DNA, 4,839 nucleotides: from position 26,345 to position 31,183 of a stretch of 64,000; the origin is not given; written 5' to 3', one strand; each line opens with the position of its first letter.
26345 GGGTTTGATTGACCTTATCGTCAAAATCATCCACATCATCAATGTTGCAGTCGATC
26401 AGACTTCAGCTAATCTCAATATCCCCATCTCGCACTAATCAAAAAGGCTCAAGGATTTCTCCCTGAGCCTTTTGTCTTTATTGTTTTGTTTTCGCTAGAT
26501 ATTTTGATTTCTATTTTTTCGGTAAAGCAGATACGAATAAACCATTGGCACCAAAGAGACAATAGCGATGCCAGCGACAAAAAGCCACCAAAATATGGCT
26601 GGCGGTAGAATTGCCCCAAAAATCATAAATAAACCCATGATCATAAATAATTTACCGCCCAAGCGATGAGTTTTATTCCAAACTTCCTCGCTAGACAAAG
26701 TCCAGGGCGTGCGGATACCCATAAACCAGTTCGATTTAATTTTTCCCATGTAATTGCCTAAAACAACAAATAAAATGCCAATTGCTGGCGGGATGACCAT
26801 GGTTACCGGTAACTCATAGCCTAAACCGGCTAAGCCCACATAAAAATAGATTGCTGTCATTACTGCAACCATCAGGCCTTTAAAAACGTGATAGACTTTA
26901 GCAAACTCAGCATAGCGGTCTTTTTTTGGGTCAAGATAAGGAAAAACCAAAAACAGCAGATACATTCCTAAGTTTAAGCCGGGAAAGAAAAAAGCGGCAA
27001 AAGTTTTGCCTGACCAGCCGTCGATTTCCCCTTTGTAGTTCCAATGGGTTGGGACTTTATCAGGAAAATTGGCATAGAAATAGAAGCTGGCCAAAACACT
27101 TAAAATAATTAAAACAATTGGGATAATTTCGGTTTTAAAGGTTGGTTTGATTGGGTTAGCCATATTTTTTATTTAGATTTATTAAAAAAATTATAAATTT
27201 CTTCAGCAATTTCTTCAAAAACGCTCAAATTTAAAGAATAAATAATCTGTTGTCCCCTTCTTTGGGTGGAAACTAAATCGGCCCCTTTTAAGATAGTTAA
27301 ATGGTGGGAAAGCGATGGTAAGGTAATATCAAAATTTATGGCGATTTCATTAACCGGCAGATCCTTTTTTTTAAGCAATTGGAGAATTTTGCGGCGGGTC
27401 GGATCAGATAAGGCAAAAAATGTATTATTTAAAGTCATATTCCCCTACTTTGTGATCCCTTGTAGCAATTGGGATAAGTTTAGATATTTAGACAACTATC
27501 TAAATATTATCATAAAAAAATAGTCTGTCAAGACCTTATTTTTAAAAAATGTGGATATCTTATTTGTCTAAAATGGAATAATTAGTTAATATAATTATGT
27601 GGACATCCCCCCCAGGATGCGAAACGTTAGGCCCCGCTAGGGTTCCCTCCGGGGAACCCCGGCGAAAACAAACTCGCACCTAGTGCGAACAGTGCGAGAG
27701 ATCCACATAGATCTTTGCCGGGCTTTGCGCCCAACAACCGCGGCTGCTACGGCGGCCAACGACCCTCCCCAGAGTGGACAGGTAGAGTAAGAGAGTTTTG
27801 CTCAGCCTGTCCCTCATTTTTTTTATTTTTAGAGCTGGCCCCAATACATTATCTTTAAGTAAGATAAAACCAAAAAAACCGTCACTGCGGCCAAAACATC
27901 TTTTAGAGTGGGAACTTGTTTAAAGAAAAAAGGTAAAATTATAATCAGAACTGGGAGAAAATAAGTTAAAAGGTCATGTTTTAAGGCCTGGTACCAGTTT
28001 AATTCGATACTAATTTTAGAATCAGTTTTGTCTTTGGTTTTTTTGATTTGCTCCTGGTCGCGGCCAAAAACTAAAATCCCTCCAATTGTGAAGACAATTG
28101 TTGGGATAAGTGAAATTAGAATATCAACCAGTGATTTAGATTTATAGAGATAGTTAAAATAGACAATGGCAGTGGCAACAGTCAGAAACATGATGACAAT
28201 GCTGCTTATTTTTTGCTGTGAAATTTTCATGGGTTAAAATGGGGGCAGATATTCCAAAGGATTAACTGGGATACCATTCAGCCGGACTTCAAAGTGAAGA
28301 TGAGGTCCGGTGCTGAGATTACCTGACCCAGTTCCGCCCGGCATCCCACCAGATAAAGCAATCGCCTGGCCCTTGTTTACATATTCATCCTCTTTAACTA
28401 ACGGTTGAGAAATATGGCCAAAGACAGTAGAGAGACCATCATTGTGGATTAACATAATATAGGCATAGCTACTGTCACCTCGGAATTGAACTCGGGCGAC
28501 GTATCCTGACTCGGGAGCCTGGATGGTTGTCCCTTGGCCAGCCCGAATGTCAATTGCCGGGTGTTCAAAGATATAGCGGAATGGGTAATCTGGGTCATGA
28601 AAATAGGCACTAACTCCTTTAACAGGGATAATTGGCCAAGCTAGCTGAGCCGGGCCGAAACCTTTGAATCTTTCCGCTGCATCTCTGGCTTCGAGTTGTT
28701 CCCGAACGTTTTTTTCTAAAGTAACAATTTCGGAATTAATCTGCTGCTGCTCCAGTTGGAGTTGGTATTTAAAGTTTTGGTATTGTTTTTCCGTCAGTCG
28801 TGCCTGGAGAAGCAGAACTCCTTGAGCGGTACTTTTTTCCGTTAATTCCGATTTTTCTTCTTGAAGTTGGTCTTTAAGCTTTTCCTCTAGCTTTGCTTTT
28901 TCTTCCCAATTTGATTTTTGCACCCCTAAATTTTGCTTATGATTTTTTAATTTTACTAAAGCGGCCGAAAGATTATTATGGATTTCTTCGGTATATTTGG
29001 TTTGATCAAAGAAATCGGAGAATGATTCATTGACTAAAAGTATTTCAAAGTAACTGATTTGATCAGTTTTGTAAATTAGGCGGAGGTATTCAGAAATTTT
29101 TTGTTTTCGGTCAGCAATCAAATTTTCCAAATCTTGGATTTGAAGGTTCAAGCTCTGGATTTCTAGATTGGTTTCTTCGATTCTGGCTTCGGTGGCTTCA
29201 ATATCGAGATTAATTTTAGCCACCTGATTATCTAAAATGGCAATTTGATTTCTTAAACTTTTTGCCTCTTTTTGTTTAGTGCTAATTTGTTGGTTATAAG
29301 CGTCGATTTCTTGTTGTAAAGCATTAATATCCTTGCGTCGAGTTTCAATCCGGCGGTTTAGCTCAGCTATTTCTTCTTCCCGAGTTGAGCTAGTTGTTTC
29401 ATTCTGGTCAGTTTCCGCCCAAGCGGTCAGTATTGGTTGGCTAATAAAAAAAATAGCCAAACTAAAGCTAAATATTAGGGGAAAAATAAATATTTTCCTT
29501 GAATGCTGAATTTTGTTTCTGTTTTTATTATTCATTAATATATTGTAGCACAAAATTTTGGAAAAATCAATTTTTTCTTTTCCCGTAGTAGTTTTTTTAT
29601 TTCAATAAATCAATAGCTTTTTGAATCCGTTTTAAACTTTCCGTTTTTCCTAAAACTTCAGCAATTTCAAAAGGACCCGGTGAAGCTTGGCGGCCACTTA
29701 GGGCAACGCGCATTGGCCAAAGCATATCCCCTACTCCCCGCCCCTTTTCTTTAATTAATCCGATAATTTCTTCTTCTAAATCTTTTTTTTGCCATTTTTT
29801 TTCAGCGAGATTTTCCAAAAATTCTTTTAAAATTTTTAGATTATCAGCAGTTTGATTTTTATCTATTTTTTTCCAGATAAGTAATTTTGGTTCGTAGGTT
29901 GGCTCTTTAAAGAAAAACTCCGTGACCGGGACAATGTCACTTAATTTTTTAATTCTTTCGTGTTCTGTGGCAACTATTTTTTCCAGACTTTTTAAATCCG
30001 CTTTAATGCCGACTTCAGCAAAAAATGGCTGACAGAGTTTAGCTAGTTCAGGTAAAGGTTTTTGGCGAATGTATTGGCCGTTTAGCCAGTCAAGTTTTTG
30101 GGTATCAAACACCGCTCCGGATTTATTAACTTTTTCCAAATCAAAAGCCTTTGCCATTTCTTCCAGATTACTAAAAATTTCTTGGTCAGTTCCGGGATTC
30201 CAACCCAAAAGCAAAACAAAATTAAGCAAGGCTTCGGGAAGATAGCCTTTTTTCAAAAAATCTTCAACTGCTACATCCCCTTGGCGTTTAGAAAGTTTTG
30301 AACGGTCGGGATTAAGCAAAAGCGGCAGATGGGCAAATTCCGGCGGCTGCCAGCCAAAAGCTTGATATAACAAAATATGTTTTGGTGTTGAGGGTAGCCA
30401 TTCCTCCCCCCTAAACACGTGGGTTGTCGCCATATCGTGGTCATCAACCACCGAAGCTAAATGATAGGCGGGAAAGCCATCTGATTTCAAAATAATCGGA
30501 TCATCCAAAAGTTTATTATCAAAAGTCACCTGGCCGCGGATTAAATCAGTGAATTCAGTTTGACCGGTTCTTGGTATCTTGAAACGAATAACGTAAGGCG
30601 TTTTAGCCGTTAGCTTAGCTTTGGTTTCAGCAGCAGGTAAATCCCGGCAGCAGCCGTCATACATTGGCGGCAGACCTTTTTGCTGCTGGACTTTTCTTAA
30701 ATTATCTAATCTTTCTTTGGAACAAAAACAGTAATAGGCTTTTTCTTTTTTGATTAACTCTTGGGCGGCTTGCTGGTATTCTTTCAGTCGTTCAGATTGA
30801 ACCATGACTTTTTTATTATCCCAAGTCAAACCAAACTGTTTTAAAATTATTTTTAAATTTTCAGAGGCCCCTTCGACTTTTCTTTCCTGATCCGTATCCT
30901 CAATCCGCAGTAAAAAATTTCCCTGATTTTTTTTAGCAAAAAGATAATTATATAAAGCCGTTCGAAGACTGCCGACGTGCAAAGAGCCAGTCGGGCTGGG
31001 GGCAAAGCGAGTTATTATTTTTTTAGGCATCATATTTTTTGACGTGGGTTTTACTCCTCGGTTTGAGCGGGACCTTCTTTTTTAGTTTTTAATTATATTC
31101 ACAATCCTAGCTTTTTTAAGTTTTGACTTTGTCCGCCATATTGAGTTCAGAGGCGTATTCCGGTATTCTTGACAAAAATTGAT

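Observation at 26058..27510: SdpR/SdpI-like autorepressor-immunity module convergent with a promoter-driven small hydrophobic ORF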

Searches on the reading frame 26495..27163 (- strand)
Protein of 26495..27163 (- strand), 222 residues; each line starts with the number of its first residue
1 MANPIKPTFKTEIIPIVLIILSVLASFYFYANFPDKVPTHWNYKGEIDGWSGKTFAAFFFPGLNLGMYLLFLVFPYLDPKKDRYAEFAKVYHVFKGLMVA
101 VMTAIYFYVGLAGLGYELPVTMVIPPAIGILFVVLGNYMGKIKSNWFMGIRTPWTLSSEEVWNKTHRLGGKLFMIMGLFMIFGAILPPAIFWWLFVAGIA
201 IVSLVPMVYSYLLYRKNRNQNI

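Call 4: search_protein_families(library=pfam, proteins=[window:26495-27163:-], max_evalue=0.1)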
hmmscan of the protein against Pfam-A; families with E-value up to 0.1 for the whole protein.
window:26495-27163:- (222 aa): 2 families
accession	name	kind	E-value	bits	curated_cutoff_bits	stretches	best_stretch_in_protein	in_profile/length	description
PF13630.11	SdpI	-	2.2e-23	82.6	28.2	1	141-210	1-71/71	SdpI/YfhL protein family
PF07853.16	DUF1648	-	3.5e-17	62.2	28.7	1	17-63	1-47/49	Domain of unknown function (DUF1648)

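Call 16: find_encoding_contigs(protein=window:26495-27163:-, flank=6000, max_places=10)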
Protein window:26495-27163:- (222 aa): 1 contig read that carries it; 1 place shown.
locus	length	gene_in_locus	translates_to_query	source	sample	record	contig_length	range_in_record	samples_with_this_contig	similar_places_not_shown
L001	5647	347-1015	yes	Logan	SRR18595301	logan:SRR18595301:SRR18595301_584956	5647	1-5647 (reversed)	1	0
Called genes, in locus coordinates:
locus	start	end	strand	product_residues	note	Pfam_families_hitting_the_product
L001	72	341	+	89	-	PF01022:HTH_5, PF12840:HTH_20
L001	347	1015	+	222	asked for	PF07853:DUF1648, PF13630:SdpI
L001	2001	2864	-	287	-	PF08478:POTRA_1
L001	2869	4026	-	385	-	PF01820:Dala_Dala_lig_N, PF02222:ATP-grasp, PF02786:CPSase_L_D2, PF07478:Dala_Dala_lig_C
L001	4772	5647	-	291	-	?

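Call 56: search_protein_families(library=ncbifam, proteins=[window:26495-27163:-], max_evalue=0.01)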
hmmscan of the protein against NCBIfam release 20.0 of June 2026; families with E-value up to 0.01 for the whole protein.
window:26495-27163:- (222 aa): 0 families

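Call 73: find_homologous_proteins(query=window:26495-27160:-, max_evalue=1e-10)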
Query window:26495-27160:- (221 aa): 3429 proteins with E <= 1e-10 among 3920 candidates; the best 120 are listed.
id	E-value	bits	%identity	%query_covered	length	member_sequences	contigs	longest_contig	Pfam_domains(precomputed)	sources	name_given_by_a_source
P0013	9.5e-144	495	100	100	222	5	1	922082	PF13630.12,PF07853.17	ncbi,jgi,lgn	ncbi:MAG: SdpI family protein [Patescibacteria group bacterium]|jgi:uncharacterized membrane protein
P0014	1.5e-122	426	85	99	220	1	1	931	PF13630.12,PF07853.17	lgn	-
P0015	5.3e-114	398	77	99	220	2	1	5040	PF13630.12,PF07853.17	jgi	-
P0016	1.5e-113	396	73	99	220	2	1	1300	PF13630.12,PF07853.17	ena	-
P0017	7.7e-111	387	75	99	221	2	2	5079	PF13630.12,PF07853.17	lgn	-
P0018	6.2e-110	385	76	97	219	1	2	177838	PF13630.12,PF07853.17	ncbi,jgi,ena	ncbi:MAG: SdpI family protein [Patescibacteria group bacterium]|jgi:uncharacterized membrane protein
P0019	1.3e-108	380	76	97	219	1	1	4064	PF13630.12,PF07853.17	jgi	-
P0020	6.7e-106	371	71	99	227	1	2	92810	PF13630.12,PF07853.17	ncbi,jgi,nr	ncbi:SdpI family protein [Candidatus Parcubacteria bacterium]|nr:MAG: SdpI family protein [Candidatu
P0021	1.9e-105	370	73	98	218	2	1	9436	PF13630.12,PF07853.17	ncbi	-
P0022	7.4e-104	365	69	100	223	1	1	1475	PF13630.12,PF07853.17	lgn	-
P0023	4.1e-102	359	70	99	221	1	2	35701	PF13630.12,PF07853.17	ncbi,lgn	-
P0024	8.2e-102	358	70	97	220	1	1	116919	PF13630.12,PF07853.17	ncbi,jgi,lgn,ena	ncbi:MAG: SdpI family protein [Patescibacteria group bacterium]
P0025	1.9e-101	357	70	99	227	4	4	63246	PF13630.12,PF07853.17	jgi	-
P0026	3.7e-101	356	70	99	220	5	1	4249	PF13630.12,PF07853.17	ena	-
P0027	6.1e-100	352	68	99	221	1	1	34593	PF13630.12,PF07853.17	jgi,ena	-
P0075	2.8e-82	294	57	100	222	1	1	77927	PF13630.12,PF07853.17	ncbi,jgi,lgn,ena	ncbi:MAG: SdpI family protein [Candidatus Magasanikbacteria bacterium]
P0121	7.2e-79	283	59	98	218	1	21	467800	PF13630.12,PF07853.17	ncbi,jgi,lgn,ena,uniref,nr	ncbi:SdpI family protein [Candidatus Falkowbacteria bacterium]|uniref:DUF1648 domain-containing prot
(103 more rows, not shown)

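Call 74: find_encoding_contigs(protein=P0121, flank=5000, max_places=3)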
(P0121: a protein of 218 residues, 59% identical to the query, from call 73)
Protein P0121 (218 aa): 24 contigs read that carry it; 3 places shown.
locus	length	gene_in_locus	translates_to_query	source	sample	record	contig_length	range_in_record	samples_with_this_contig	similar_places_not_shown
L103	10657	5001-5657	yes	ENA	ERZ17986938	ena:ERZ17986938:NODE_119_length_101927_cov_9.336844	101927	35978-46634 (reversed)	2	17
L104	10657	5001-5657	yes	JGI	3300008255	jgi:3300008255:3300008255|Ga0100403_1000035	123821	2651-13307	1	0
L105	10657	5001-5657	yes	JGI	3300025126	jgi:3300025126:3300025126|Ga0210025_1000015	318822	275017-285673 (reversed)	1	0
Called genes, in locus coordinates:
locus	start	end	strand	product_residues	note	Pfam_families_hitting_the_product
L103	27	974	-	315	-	PF00056:Ldh_1_N, PF02866:Ldh_1_C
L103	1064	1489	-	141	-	PF00156:Pribosyltran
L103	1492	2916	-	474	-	PF00478:IMPDH, PF00977:His_biosynth (faint), PF00571:CBS (weak), PF03060:NMO (weak), PF01070:FMN_dh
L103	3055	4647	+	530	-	-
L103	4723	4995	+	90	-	PF12840:HTH_20, PF01022:HTH_5, PF21476:PF0610-like_N (weak)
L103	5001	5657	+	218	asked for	PF07853:DUF1648, PF13630:SdpI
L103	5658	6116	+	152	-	-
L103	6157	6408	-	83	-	-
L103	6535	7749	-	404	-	PF00579:tRNA-synt_1b, PF22421:SYY_C-terminal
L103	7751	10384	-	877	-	PF00133:tRNA-synt_1, PF09334:tRNA-synt_1g, PF13603:tRNA-synt_1_2 (faint), PF00133:tRNA-synt_1, PF08264:Anticodon_1, PF10458:Val_tRNA-synt_C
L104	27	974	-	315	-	PF00056:Ldh_1_N, PF02866:Ldh_1_C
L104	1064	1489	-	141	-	PF00156:Pribosyltran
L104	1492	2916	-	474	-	PF00478:IMPDH, PF00977:His_biosynth (faint), PF00571:CBS (weak), PF03060:NMO (weak), PF01070:FMN_dh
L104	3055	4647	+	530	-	-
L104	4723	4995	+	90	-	PF12840:HTH_20, PF01022:HTH_5, PF21476:PF0610-like_N (weak)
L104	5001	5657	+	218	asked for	PF07853:DUF1648, PF13630:SdpI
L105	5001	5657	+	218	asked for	PF07853:DUF1648, PF13630:SdpI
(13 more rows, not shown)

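Call 75: find_encoding_contigs(protein=P0075, flank=5000, max_places=2)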
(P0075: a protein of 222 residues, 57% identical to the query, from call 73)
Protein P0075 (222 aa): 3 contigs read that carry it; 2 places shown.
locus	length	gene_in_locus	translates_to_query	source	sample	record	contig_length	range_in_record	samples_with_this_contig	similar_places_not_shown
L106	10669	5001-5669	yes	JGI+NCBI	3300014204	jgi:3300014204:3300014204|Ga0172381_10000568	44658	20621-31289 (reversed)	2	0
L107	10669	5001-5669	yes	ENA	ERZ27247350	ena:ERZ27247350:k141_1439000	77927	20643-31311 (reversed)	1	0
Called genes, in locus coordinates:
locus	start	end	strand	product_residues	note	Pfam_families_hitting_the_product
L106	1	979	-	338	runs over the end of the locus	PF00152:tRNA-synt_2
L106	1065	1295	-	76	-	PF01084:Ribosomal_S18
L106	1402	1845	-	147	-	PF00436:SSB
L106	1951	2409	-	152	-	PF01250:Ribosomal_S6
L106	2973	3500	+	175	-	PF01936:NYN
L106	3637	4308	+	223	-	PF00561:Abhydrolase_1 (weak), PF02089:Palm_thioest (faint)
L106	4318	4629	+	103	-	-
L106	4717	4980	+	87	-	PF12840:HTH_20, PF01022:HTH_5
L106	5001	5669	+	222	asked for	PF07853:DUF1648, PF13630:SdpI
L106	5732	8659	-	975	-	PF00912:Transgly, PF00905:Transpeptidase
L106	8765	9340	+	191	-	-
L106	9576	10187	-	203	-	-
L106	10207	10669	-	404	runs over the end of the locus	PF12704:MacB_PCD, PF02687:FtsX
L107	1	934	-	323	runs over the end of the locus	PF00152:tRNA-synt_2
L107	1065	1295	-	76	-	PF01084:Ribosomal_S18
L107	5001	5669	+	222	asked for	PF07853:DUF1648, PF13630:SdpI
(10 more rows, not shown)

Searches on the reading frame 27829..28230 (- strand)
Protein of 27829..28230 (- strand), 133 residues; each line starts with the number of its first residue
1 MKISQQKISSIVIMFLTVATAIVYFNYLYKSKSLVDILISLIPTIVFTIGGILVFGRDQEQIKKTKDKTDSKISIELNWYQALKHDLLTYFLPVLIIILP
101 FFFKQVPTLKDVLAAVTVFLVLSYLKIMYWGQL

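Call 4: search_protein_families(library=pfam, proteins=[window:27829-28230:-], max_evalue=0.1)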
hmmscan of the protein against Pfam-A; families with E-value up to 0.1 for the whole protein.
window:27829-28230:- (133 aa): 1 family
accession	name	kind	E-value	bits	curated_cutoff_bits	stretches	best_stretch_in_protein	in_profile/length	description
PF04246.17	RseC_MucC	-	0.0083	16.5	24.4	1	67-123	48-105/130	Positive regulator of sigma(E), RseC/MucC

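Call 56: search_protein_families(library=ncbifam, proteins=[window:27829-28230:-], max_evalue=0.01)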
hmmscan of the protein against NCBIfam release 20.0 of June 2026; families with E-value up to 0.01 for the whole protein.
window:27829-28230:- (133 aa): 0 families

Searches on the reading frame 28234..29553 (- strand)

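Call 4: search_protein_families(library=pfam, proteins=[window:28234-29553:-], max_evalue=0.1)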
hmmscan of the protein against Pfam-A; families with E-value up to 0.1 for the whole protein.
window:28234-29553:- (439 aa): 6 families
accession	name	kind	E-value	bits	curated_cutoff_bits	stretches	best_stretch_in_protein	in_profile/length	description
PF01551.29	Peptidase_M23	-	1.8e-21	76.6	28.7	1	331-432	3-96/96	Peptidase family M23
PF24568.1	CC_PcsB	-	1.1e-06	28.8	27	1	139-208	1-71/75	Peptidoglycan hydrolase PcsB, coiled-coil domain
PF12795.12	MscS_porin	-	6.3e-05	23.1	34.4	1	48-156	108-217/238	Mechanosensitive ion channel porin domain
PF25762.1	HAUS1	-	0.00075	19.8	40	1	47-159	115-234/236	HAUS augmin-like complex subunit 1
PF14662.11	KASH_CCD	-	0.0075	16.7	43.3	1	59-158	66-158/191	Coiled-coil region of CCDC155 or KASH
PF13375.12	RnfC_N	-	0.046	14.2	25.6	0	378-403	38-63/101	RnfC Barrel sandwich hybrid domain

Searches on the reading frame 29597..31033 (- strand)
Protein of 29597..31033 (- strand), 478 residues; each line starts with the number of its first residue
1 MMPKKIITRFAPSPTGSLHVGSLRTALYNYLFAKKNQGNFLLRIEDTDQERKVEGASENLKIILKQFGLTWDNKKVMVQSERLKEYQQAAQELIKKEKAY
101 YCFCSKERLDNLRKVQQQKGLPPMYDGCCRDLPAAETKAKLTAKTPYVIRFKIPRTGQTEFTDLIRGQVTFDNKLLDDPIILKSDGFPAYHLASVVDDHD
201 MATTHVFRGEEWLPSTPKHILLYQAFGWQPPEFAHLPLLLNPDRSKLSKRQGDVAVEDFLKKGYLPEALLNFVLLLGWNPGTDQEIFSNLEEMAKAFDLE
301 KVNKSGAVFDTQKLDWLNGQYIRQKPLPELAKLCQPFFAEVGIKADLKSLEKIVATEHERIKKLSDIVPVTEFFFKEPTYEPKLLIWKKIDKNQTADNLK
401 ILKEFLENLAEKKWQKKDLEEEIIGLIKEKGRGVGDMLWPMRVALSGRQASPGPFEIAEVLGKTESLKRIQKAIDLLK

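Call 58: search_protein_families(library=pfam, proteins=[window:29597-31033:-], max_evalue=0.01)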
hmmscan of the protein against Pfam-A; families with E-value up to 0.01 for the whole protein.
window:29597-31033:- (478 aa): 2 families
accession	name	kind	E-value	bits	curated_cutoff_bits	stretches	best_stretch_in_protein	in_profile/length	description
PF00749.27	tRNA-synt_1c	-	2.3e-103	345.8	23.4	1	5-316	1-314/314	tRNA synthetases class I (E and Q), catalytic domain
PF19269.4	Anticodon_2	-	1.9e-34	119.5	23.6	1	329-474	1-141/141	Anticodon binding domain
